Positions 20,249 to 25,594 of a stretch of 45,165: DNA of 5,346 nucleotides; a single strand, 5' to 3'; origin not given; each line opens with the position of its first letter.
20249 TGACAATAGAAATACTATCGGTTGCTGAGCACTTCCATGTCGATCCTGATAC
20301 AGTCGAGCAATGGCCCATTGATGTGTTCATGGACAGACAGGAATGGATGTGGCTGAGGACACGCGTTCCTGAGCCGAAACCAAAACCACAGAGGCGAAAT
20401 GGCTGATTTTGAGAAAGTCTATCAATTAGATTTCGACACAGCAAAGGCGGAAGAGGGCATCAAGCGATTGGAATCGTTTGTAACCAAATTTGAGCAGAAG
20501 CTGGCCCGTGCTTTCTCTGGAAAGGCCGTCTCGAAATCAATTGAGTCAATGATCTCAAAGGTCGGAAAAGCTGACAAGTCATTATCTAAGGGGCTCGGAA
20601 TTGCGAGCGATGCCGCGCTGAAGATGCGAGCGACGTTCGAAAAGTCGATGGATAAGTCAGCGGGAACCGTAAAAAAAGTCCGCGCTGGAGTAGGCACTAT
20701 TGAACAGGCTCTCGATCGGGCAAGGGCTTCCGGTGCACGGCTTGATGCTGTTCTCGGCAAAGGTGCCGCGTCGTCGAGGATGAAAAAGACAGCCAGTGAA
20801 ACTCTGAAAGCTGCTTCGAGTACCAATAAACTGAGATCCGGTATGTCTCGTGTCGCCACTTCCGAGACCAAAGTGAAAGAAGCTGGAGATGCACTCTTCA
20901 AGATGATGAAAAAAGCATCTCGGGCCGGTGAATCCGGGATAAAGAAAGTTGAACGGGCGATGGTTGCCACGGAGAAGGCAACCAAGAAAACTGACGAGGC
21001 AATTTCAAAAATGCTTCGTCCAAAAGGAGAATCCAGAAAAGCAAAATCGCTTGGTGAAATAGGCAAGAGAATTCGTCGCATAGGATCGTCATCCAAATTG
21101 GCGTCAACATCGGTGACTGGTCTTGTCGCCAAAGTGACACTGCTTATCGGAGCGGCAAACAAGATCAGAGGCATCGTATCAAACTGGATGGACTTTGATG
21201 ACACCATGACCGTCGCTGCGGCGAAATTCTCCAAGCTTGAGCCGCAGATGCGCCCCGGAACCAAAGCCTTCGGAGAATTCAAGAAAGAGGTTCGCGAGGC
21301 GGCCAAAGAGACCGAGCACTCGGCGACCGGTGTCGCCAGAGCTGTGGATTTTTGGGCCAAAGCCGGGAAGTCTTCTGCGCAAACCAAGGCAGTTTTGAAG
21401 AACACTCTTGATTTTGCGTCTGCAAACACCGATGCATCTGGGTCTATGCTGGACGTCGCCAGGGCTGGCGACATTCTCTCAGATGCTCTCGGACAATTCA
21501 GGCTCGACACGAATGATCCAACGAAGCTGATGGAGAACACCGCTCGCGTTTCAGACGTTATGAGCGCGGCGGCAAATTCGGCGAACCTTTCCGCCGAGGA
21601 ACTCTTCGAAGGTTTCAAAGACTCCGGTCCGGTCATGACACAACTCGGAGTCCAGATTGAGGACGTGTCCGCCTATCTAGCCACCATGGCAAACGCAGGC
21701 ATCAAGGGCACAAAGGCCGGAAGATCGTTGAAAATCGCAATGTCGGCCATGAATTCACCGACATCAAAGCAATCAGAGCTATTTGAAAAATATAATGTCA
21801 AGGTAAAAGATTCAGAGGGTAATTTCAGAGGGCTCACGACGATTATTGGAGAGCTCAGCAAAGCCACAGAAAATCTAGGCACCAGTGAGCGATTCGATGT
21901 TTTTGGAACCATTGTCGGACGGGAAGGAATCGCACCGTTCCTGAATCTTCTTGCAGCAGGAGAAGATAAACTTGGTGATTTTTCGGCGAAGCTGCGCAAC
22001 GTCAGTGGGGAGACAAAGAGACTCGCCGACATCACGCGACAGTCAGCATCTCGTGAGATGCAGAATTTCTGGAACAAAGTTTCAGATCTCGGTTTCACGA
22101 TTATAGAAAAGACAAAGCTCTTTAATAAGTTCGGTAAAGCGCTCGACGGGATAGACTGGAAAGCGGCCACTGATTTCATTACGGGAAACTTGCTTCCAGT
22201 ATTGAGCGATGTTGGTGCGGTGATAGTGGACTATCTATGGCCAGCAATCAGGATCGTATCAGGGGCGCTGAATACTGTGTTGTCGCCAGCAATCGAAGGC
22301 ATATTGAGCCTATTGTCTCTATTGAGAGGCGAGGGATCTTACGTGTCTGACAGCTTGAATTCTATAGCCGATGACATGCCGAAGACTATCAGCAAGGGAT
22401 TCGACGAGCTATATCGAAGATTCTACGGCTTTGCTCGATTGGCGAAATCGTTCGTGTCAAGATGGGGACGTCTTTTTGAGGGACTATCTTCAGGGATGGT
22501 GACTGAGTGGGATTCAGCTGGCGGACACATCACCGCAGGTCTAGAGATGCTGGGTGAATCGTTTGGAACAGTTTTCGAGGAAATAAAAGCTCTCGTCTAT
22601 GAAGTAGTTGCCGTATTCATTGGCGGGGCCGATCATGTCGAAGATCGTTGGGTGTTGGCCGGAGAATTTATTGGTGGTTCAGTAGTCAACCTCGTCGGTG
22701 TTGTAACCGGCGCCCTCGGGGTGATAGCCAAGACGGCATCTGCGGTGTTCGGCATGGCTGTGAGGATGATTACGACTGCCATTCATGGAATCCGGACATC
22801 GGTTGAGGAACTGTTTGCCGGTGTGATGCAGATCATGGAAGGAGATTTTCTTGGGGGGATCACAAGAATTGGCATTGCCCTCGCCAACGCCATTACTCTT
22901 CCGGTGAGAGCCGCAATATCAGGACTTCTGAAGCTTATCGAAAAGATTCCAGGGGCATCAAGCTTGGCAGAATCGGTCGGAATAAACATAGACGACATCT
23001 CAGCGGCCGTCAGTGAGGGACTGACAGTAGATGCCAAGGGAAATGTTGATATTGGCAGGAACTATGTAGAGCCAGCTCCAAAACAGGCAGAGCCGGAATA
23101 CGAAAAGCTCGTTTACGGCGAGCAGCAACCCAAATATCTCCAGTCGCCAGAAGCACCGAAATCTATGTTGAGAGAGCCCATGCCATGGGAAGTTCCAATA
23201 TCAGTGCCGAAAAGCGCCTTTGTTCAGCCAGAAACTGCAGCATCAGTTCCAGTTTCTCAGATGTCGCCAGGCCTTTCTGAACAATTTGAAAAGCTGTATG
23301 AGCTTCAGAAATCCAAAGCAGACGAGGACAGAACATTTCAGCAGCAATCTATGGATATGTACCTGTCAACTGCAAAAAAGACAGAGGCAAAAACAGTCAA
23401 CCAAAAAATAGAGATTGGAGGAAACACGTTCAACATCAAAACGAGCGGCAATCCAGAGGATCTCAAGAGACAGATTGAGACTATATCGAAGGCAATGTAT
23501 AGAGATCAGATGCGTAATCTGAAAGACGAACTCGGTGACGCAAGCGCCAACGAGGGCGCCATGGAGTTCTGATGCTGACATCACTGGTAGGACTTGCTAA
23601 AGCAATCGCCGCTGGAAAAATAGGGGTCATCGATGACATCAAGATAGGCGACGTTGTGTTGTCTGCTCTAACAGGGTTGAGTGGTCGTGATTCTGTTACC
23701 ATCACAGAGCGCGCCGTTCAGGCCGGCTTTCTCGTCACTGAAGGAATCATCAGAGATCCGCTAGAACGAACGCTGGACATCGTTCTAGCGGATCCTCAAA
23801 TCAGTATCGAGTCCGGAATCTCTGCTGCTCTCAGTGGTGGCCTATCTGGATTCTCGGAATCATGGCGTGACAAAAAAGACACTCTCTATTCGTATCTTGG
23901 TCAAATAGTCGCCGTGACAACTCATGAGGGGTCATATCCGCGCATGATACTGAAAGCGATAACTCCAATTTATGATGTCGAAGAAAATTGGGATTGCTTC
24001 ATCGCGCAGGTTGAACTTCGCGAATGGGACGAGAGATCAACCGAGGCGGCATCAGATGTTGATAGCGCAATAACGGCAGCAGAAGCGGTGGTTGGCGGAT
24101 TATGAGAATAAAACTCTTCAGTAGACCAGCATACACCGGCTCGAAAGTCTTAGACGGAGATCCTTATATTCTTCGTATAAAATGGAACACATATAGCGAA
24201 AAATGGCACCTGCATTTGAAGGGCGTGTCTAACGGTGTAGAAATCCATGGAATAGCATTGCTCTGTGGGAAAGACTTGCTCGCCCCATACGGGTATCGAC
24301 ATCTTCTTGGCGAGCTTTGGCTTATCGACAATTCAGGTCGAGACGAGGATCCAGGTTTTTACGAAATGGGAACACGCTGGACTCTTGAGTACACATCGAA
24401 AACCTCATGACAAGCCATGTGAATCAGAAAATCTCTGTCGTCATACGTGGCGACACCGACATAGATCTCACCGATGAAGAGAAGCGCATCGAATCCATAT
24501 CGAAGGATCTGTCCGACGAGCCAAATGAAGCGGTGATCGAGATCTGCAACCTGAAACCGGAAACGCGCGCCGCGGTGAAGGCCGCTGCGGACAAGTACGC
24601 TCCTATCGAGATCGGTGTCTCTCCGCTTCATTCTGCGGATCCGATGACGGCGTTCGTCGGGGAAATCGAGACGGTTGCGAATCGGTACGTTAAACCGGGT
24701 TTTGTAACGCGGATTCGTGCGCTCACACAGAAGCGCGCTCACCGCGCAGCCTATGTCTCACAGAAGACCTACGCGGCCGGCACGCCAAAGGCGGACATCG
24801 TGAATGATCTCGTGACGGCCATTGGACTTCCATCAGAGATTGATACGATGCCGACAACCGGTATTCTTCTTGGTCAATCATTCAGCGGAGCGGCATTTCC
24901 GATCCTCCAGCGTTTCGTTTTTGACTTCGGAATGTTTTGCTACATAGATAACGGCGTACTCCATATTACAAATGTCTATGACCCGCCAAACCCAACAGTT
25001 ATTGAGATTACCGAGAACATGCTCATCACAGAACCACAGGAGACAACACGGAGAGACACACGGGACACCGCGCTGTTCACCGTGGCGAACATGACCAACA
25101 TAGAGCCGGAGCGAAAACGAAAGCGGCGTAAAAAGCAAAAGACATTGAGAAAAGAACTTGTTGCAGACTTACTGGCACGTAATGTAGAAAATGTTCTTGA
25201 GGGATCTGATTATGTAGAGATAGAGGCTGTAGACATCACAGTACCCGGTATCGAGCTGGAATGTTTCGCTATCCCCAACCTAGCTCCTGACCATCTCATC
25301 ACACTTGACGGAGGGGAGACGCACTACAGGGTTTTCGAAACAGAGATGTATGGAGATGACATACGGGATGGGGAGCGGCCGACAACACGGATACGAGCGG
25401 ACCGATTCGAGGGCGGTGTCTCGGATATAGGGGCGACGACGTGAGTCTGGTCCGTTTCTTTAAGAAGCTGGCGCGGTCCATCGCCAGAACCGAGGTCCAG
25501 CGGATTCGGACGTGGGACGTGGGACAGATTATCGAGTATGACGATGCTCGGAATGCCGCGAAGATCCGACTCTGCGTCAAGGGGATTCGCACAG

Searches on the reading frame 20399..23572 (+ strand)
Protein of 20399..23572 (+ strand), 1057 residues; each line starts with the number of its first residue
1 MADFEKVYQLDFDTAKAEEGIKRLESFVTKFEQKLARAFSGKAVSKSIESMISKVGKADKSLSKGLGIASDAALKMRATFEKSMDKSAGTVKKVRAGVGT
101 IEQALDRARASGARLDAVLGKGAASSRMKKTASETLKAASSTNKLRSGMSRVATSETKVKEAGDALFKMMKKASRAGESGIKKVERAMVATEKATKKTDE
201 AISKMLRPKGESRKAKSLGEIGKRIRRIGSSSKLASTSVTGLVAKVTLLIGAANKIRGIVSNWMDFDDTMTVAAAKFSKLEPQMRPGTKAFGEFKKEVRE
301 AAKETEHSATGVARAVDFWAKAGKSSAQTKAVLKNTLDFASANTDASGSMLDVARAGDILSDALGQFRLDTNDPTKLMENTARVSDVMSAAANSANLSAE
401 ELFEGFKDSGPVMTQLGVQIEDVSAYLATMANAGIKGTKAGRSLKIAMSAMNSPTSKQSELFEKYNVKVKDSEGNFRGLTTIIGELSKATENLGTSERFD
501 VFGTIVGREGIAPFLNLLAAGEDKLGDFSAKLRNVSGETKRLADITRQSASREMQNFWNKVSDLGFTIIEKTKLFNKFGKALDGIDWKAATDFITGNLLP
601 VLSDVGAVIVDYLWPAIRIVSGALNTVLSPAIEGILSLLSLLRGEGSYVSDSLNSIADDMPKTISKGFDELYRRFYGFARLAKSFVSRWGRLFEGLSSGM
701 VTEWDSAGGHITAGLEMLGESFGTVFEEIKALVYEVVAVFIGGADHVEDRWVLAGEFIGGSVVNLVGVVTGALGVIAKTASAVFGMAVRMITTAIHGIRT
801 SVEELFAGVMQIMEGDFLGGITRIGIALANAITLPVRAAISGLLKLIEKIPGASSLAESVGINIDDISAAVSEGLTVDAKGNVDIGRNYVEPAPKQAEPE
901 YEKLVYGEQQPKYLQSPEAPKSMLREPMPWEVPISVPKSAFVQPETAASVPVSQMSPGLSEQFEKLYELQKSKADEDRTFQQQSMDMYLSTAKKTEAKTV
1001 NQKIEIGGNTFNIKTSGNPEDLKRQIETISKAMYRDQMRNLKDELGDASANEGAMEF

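Call 40: search_protein_families(library=pfam, max_evalue=0.001, proteins=[window:20399-23572:+])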
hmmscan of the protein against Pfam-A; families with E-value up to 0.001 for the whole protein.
window:20399-23572:+ (1057 aa): 1 family
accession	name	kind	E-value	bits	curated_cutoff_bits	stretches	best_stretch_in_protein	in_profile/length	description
PF10145.14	PhageMin_Tail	-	2.2e-38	132.6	33.2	1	296-507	2-201/201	Phage-related minor tail protein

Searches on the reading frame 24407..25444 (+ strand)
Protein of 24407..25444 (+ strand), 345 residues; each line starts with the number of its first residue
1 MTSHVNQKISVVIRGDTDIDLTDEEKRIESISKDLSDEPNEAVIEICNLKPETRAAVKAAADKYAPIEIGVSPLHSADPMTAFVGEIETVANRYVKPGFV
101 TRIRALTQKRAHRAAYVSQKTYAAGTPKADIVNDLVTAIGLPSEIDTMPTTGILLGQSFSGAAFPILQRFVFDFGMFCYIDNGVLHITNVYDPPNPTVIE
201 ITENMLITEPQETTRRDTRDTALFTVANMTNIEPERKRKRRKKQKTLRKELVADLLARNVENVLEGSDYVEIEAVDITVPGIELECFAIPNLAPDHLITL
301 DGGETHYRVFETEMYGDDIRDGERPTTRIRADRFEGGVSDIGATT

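Call 42: search_protein_families(library=phrogs, max_evalue=0.001, proteins=[window:24407-25444:+])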
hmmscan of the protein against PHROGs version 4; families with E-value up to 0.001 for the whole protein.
window:24407-25444:+ (345 aa): 2 families
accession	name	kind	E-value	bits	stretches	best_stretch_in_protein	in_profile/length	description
phrog_196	-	tail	4.6e-22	79.3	1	30-317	114-346/536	baseplate hub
phrog_38154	-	unknown function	2e-05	25.2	1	30-143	33-141/159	-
